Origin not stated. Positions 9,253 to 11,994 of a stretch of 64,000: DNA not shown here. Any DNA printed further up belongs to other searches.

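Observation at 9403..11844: Type II membrane-anchored clostripain-family (C11) peptidase with long extracytoplasmic C-terminal domains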

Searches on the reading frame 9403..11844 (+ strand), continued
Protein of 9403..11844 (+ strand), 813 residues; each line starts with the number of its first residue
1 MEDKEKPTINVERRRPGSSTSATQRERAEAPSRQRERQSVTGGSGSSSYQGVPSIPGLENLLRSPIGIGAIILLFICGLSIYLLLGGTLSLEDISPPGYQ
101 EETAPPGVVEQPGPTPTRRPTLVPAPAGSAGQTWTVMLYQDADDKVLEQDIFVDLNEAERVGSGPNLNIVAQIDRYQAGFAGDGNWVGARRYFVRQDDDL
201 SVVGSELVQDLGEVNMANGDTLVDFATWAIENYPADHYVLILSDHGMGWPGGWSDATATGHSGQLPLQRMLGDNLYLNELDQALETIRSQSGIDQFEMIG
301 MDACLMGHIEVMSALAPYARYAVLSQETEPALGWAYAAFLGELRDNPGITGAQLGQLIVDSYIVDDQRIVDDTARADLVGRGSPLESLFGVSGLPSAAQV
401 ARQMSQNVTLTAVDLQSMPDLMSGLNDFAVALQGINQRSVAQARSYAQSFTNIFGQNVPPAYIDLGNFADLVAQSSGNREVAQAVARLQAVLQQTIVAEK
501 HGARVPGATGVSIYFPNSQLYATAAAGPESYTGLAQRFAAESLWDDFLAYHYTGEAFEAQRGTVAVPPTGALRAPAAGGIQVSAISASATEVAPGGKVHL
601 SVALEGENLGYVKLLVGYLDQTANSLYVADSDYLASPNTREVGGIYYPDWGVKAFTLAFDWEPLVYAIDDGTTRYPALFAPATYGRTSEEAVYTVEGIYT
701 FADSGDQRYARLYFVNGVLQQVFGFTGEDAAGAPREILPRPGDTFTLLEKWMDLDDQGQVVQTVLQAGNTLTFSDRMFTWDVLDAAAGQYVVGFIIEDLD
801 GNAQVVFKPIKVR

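Call 20: find_encoding_contigs(protein=P0023, flank=10000, max_places=3)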
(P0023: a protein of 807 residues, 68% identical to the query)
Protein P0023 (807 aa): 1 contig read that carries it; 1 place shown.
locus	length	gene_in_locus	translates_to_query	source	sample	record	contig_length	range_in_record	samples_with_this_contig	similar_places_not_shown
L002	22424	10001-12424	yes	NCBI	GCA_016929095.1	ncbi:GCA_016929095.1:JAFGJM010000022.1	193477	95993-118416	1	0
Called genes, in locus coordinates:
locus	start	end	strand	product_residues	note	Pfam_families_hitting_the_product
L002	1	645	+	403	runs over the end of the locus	PF02771:Acyl-CoA_dh_N, PF02770:Acyl-CoA_dh_M, PF00441:Acyl-CoA_dh_1, PF08028:Acyl-CoA_dh_2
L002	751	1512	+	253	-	-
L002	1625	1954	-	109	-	PF13601:HTH_34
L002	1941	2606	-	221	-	-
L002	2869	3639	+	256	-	PF00881:Nitroreductase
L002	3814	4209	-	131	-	PF01243:PNPOx_N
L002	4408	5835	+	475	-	-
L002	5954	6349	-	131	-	PF01243:PNPOx_N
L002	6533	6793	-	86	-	-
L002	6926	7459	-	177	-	PF01966:HD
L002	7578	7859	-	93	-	PF13560:HTH_31, PF01381:HTH_3, PF13413:HTH_25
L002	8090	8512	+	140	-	PF13474:SnoaL_3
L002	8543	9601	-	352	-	-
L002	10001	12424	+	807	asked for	PF03415:Peptidase_C11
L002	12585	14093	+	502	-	PF20154:LNT_N, PF00795:CN_hydrolase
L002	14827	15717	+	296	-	PF13559:DUF4129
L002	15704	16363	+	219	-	-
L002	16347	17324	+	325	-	PF20030:bpMoxR, PF07726:AAA_3, PF07728:AAA_5, PF17863:AAA_lid_2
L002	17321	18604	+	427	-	PF01882:DUF58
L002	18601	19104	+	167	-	-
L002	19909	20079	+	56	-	-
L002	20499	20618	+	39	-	PF03033:Glyco_transf_28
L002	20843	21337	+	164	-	PF13302:Acetyltransf_3, PF13420:Acetyltransf_4, PF00583:Acetyltransf_1, PF13673:Acetyltransf_10 (weak), PF13508:Acetyltransf_7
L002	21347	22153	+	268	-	PF05724:TPMT (weak), PF02353:CMAS (faint), PF13489:Methyltransf_23, PF13847:Methyltransf_31, PF08241:Methyltransf_11, PF08242:Methyltransf_12, PF13649:Methyltransf_25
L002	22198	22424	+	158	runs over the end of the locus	-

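Call 22: find_related_loci(query=A1, collection=genome_contigs, flank=10000)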
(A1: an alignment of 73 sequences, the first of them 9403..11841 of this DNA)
Query A1 (813 aa) in genome_contigs; peptide patterns used: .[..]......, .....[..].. (x = any residue, [..] = any of these).
600 stretches matched a pattern (row limit reached: there are more); 442 encode a relative of the query (tblastn E <= 1e-3); the best 80 are kept; 80 distinct loci.
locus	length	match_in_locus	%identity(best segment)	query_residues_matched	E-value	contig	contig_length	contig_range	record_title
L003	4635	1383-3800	77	1-813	0e+0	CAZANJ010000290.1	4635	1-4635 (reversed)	MAG TPA_asm: uncultured Anaerolineales bacterium isolate binchicken_co8_337 genome assembly, contig: NODE_37542_length_4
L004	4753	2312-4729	78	1-813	0e+0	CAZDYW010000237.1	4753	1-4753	MAG TPA_asm: uncultured Anaerolineales bacterium isolate binchicken_co15_170 genome assembly, contig: NODE_18254_length_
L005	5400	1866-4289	79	1-813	0e+0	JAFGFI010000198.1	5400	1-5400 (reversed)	MAG: Anaerolineae bacterium isolate Zod_Metabat.1307 k87_5713851, whole genome shotgun sequence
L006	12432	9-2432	68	4-813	0e+0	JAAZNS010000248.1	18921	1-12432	MAG: Chloroflexota bacterium isolate AS27yjCOA_192 93408_AS27, whole genome shotgun sequence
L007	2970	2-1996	80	150-813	0e+0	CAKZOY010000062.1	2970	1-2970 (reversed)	MAG TPA_asm: uncultured Chloroflexi bacterium isolate SRR5214706_bin.33_CONCOCT_v1.1_MAG genome assembly, contig: ERZ174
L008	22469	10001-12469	59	2-813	0e+0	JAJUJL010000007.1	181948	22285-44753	MAG: Chloroflexota bacterium isolate bin116 k141_1077511_length_181948_cov_33.7861, whole genome shotgun sequence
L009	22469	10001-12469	72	4-813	0e+0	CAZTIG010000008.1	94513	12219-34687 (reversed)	MAG TPA_asm: uncultured Chloroflexia bacterium isolate binchicken_co26_208 genome assembly, contig: NODE_346_length_9451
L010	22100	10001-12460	57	3-813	0e+0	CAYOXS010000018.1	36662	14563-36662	MAG TPA_asm: uncultured Caldilineaceae bacterium isolate SRP323723_co1_131 genome assembly, contig: NODE_926_length_3666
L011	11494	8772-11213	57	21-813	0e+0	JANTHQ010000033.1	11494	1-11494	MAG: Anaerolineaceae bacterium isolate bin30018 c_000000000870, whole genome shotgun sequence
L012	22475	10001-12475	57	3-812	0e+0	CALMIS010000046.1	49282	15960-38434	MAG TPA_asm: uncultured Chloroflexi bacterium isolate SRR2107183_bin.79_CONCOCT_v1.1_MAG genome assembly, contig: ERZ794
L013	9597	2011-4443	57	4-813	0e+0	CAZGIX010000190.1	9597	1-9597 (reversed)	MAG TPA_asm: uncultured Anaerolineaceae bacterium isolate binchicken_co259_18 genome assembly, contig: NODE_5574_length_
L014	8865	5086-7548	55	5-812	0e+0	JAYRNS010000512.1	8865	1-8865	MAG: Anaerolineae bacterium isolate XM2_XAASGE4bin.34 k141_787867, whole genome shotgun sequence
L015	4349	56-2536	56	5-813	0e+0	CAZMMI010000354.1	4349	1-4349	MAG TPA_asm: uncultured Anaerolinea sp. isolate SRP294416_co1_257 genome assembly, contig: NODE_50230_length_4349_cov_21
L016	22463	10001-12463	56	3-813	0e+0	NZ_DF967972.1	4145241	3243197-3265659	Longilinea arvoryzae strain KOME-1, whole genome shotgun sequence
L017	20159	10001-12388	57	25-812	0e+0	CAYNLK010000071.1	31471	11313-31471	MAG TPA_asm: uncultured Caldilineaceae bacterium isolate binchicken_co44_236 genome assembly, contig: NODE_2286_length_3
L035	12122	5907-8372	55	5-813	0e+0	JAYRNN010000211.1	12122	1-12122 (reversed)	MAG: Anaerolineales bacterium isolate XM2_XAASGE4bin.2 k141_803844, whole genome shotgun sequence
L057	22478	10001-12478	53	7-813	0e+0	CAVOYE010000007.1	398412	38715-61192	MAG: uncultured Chloroflexia bacterium isolate MFD09964.bin.2.39 genome assembly, contig: contig_2042, whole genome shot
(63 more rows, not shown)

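Call 33: predict_structure(alignment_id=A1)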
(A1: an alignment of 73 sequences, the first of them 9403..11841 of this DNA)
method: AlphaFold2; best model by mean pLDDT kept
length: 813 residues; sequences in the alignment: 73
mean_pLDDT: 83.9   pTM: 0.82
mean pLDDT of the five models: 83.9, 83.7, 82.2, 79.7, 79.6
residues with pLDDT >= 90: 402; 70-90: 294; 50-70: 58; < 50: 59
segments of 3 or more residues with pLDDT < 50: 39-58, 86-118, 455-457
pLDDT, mean of each block of 10 residues (from residue 1): 75 90 92 71 36 42 71 82 56 28 33 46 76 94 80 90 95 79 72 89 87 87 96 96 71 70 75 83 96 97 86 96 84 87 96 97 90 84 81 84 88 97 96 91 81 54 91 91 97 96 83 89 83 88 92 87 70 75 95 96 89 96 95 91 82 91 96 95 89 94 89 94 77 79 96 91 94 95 97 91 91 97
secondary structure, 60 per line:
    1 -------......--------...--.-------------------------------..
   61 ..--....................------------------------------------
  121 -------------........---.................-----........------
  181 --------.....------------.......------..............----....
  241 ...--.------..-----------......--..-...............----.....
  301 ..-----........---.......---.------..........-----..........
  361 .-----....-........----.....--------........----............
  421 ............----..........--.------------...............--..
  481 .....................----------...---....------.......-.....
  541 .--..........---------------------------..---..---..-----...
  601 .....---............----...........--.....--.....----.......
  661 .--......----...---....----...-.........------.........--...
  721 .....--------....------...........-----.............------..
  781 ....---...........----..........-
elements in order (helices of 4 or more, strands of 3 or more residues): E8-13 H59-62 H65-84 E134-141 H145-161 E167-174 E189-193 E206-212 H219-232 E237-243 H266-271 H277-291 E296-302 H309-315 E319-325 H336-345 H351-361 H367-370 H372-379 H384-388 H397-404 E409-414 H415-432 H437-446 E462-464 H465-476 H479-495 E496-501 E512-514 H518-521 H528-534 H536-541 H544-553 E598-605 E609-620 E625-635 E638-642 E645-649 E654-661 E664-669 E674-676 E680-683 E692-700 E707-715 E718-725 E734-737 E744-754 E760-772 E779-784 E788-798 E803-812

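Call 38: fold_search(model_id=the predicted structure, library=pdb)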
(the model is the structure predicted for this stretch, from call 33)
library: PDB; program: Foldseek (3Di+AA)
matches with E <= 10: 1780; with E <= 0.001: 22
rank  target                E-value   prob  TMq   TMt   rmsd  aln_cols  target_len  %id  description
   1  9cip_A                1.3e-17  1.00  0.37  0.63   4.0       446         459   21  MicroED structure of the C11 cysteine protease clostripain (released 2024-08-14)
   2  9cip_B                2.7e-17  1.00  0.36  0.62   3.9       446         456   20  MicroED structure of the C11 cysteine protease clostripain (released 2024-08-14)
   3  6n9j_B                4.3e-16  1.00  0.32  0.67   6.8       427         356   16  X-ray structure of a secreted C11 cysteine protease from Bacteroides thetaiotaomicron in complex with an irreversible  (released 2019-12-11)
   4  6n9j_A                1.2e-15  1.00  0.33  0.72   5.9       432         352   19  X-ray structure of a secreted C11 cysteine protease from Bacteroides thetaiotaomicron in complex with an irreversible  (released 2019-12-11)
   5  6mzo                  1.3e-14  1.00  0.33  0.73   5.7       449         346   16  X-ray Structure of an Inactive Zymogen C11 Protease from Parabacteroides distasonis (released 2019-04-17)
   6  6nag_B                9.2e-14  1.00  0.32  0.69   6.0       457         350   15  X-ray structure of a secreted C11 cysteine protease from Bacteroides thetaiotaomicron "iotapain (released 2019-12-11)
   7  6nag_A                5.1e-13  1.00  0.30  0.65   7.3       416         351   15  X-ray structure of a secreted C11 cysteine protease from Bacteroides thetaiotaomicron "iotapain (released 2019-12-11)
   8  3uws_B                1.2e-07  1.00  0.20  0.64   4.3       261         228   15  Crystal structure of a clostripain (PARMER_00083) from Parabacteroides merdae ATCC 43184 at 1.70 A resolution (released 2012-06-13)
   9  5dyn_B                5.3e-07  1.00  0.22  0.65   5.4       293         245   17  B. fragilis cysteine protease (released 2016-03-30)
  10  5l20_B                3.4e-06  1.00  0.18  0.61   5.5       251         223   18  Crystal Structure of a Clostripain (BT_0727) from Bacteroides thetaiotaomicron ATCC 29148 in Complex with Peptide Inhi (released 2017-08-02)
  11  7u6f_B3               7.7e-05  0.41  0.06  0.13  23.4       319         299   10  Mouse retromer (VPS26/VPS35/VPS29) heterotrimers (released 2022-10-12)
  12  1xf1_A                2.4e-04  0.28  0.07  0.06  24.5       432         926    9  Structure of C5a peptidase- a key virulence factor from Streptococcus (released 2005-11-22)
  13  4be5_A                3.1e-04  0.30  0.06  0.15  22.4       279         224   13  V. cholera biofilm scaffolding protein RbmA (released 2013-12-18)
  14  5f0l_B                4.1e-04  0.47  0.08  0.15  21.8       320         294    9  Structure of retromer VPS26-VPS35 subunits bound to SNX3 and DMT1 (released 2016-12-07)
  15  4be6_A                5.3e-04  0.33  0.07  0.17  21.5       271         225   12  V. cholera biofilm scaffolding protein RbmA (released 2013-12-18)
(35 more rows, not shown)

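Call 62: find_encoding_contigs(protein=P0019, flank=10000, max_places=4)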
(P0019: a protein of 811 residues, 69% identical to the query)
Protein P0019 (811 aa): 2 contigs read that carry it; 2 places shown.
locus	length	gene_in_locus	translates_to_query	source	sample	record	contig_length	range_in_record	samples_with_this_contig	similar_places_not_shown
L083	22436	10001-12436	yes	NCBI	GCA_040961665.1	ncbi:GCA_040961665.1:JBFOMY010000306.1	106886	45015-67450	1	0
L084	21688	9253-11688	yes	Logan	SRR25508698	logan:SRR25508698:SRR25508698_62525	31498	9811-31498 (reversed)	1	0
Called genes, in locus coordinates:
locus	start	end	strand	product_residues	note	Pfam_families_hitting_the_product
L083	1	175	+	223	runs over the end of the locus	PF07796:DUF1638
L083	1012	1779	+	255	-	PF14512:TM1586_NiRdase (faint), PF00881:Nitroreductase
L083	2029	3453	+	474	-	PF00171:Aldedh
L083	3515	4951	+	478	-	PF00171:Aldedh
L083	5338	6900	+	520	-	PF13229:Beta_helix (faint)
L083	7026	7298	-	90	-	-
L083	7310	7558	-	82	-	PF13560:HTH_31, PF01381:HTH_3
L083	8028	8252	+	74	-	-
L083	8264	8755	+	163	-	-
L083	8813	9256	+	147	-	PF13474:SnoaL_3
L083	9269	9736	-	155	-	-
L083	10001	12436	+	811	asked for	PF03415:Peptidase_C11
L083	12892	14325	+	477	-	-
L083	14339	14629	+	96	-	-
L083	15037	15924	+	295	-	PF13559:DUF4129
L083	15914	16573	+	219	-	-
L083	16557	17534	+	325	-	PF20030:bpMoxR, PF07726:AAA_3, PF07728:AAA_5, PF17863:AAA_lid_2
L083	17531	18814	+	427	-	PF01882:DUF58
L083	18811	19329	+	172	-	-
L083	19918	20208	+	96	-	PF26345:ScoMcrA_N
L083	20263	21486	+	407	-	PF03033:Glyco_transf_28, PF06722:EryCIII-like_C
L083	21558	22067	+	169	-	PF13302:Acetyltransf_3, PF13420:Acetyltransf_4, PF00583:Acetyltransf_1, PF13508:Acetyltransf_7 (weak)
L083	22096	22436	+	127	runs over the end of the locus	PF20460:DUF6713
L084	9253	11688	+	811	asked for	PF03415:Peptidase_C11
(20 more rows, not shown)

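Call 63: find_encoding_contigs(protein=P0057, flank=10000, max_places=4)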
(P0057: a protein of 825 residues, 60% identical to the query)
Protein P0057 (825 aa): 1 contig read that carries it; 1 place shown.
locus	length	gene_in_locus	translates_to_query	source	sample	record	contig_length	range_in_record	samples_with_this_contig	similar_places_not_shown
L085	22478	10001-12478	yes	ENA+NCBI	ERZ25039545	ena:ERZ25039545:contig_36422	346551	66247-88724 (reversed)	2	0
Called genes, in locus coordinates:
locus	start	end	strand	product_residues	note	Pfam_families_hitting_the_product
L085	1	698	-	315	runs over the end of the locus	-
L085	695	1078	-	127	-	-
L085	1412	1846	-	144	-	PF03724:META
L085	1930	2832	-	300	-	PF00296:Bac_luciferase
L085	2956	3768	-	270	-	PF04072:LCM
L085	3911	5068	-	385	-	PF00089:Trypsin, PF13365:Trypsin_2, PF00595:PDZ, PF13180:PDZ_2, PF17820:PDZ_6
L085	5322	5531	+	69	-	-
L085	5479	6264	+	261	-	-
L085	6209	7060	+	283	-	-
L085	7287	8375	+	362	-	PF13231:PMT_2 (weak)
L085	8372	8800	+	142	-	-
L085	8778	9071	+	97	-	-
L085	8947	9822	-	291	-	-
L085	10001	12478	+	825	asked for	PF03415:Peptidase_C11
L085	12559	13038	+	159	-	-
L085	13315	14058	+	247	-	-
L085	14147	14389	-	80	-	-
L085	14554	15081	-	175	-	PF00583:Acetyltransf_1, PF13673:Acetyltransf_10, PF13508:Acetyltransf_7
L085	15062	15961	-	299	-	PF01145:Band_7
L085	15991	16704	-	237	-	PF24961:NfeD_membrane, PF01957:NfeD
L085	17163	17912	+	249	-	PF20539:DUF6754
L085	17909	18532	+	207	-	-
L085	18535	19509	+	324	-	-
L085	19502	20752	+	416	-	-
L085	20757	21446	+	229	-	-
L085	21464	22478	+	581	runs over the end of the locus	PF13941:MutL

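Call 64: find_encoding_contigs(protein=P0034, flank=10000, max_places=4)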
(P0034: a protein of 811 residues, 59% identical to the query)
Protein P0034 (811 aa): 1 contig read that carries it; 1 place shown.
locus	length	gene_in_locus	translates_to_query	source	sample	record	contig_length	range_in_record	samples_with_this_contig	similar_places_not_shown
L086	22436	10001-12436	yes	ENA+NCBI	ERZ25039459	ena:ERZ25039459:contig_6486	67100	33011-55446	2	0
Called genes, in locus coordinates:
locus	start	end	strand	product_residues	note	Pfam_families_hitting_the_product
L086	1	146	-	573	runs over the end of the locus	-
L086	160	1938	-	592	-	PF02730:AFOR_N, PF01314:AFOR_C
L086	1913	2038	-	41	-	PF02730:AFOR_N (weak)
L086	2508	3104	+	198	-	PF13302:Acetyltransf_3, PF00583:Acetyltransf_1, PF13523:Acetyltransf_8 (weak)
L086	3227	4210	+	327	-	PF00248:Aldo_ket_red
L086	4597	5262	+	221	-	PF00702:Hydrolase, PF13419:HAD_2, PF13242:Hydrolase_like (weak)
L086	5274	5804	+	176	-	PF12867:DinB_2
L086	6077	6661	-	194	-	PF00440:TetR_N, PF16925:TetR_C_13 (weak)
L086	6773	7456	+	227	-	PF03807:F420_oxidored (faint)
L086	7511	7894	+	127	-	PF04075:F420H2_quin_red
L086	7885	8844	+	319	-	PF00248:Aldo_ket_red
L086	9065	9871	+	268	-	PF12697:Abhydrolase_6, PF00561:Abhydrolase_1, PF12146:Hydrolase_4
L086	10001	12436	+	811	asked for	PF03415:Peptidase_C11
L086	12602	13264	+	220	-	PF01983:CofC (weak), PF09837:DUF2064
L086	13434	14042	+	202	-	PF13248:Zn_ribbon_3 (faint), PF24460:DUF7575 (faint), PF12773:DZR, PF13240:Zn_Ribbon_1 (weak)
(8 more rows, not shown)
